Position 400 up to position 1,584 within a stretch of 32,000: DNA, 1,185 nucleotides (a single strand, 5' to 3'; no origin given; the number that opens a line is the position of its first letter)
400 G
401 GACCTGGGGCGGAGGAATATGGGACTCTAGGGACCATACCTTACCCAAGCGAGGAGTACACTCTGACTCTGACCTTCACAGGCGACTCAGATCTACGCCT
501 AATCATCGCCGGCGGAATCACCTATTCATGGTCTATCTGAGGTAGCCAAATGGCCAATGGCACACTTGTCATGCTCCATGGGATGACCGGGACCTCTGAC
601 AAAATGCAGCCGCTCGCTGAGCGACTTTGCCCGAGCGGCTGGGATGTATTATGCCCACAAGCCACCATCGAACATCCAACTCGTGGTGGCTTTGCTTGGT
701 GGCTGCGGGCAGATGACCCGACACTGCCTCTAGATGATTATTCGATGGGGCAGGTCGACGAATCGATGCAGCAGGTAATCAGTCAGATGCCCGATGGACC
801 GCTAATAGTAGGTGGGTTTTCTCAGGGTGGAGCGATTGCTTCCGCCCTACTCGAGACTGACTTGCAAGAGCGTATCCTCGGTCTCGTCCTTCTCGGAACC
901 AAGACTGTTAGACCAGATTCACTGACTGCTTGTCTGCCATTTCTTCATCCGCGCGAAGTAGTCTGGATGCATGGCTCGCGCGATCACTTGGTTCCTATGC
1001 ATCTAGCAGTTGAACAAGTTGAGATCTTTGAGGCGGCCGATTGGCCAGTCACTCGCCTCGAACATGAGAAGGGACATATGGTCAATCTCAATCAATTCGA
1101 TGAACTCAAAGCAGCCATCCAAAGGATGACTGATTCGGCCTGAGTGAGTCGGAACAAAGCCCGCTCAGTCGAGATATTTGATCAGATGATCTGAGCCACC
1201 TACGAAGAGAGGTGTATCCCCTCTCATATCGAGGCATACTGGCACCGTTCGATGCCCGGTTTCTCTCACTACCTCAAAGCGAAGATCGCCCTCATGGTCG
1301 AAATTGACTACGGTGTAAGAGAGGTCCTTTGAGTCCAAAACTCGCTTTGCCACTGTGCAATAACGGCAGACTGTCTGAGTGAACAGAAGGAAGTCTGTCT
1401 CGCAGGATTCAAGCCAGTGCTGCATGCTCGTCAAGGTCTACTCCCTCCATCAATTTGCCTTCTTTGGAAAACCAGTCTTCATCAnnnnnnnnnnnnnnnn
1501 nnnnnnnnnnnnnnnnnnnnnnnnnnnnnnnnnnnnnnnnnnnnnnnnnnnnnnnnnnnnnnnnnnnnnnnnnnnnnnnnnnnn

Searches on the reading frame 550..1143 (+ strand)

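Call 36: search_protein_families(library=pfam, proteins=[window:550-1143:+], max_evalue=0.001)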
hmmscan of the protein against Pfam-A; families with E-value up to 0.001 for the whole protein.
window:550-1143:+ (197 aa): 7 families
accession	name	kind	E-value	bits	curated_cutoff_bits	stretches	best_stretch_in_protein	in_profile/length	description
PF00561.26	Abhydrolase_1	-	3.6e-14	53.5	25.8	1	5-120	2-103/245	alpha/beta hydrolase fold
PF12146.15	Hydrolase_4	-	4.8e-09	36.3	27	0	69-118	62-110/239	Serine aminopeptidase, S33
PF03959.19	FSH1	-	8.9e-07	29.2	21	1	42-178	64-201/211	Serine hydrolase (FSH1)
PF02230.22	Abhydrolase_2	-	1.7e-06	28.5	23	1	4-163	15-185/217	Phospholipase/Carboxylesterase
PF12697.13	Abhydrolase_6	-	2.4e-06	28.8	26.3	1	6-141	1-117/217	Alpha/beta hydrolase family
PF01083.28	Cutinase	-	0.00014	22.3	25.9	1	68-118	64-117/173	Cutinase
PF12695.13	Abhydrolase_5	-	0.00039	20.7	27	1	71-152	44-118/164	Alpha/beta hydrolase family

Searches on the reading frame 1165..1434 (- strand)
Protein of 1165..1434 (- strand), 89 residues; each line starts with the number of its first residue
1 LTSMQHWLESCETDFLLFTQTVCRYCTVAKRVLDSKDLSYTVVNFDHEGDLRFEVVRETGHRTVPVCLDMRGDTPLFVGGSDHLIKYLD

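Call 36: search_protein_families(library=pfam, proteins=[window:1165-1434:-], max_evalue=0.001)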
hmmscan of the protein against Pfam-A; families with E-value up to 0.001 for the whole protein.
window:1165-1434:- (89 aa): 2 families
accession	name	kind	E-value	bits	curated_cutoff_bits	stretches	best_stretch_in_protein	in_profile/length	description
PF00462.30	Glutaredoxin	-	7.8e-10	39.3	22.9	1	16-66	2-52/60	Glutaredoxin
PF13417.12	GST_N_3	-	4e-07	30.7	22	1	17-89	1-68/75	Glutathione S-transferase, N-terminal domain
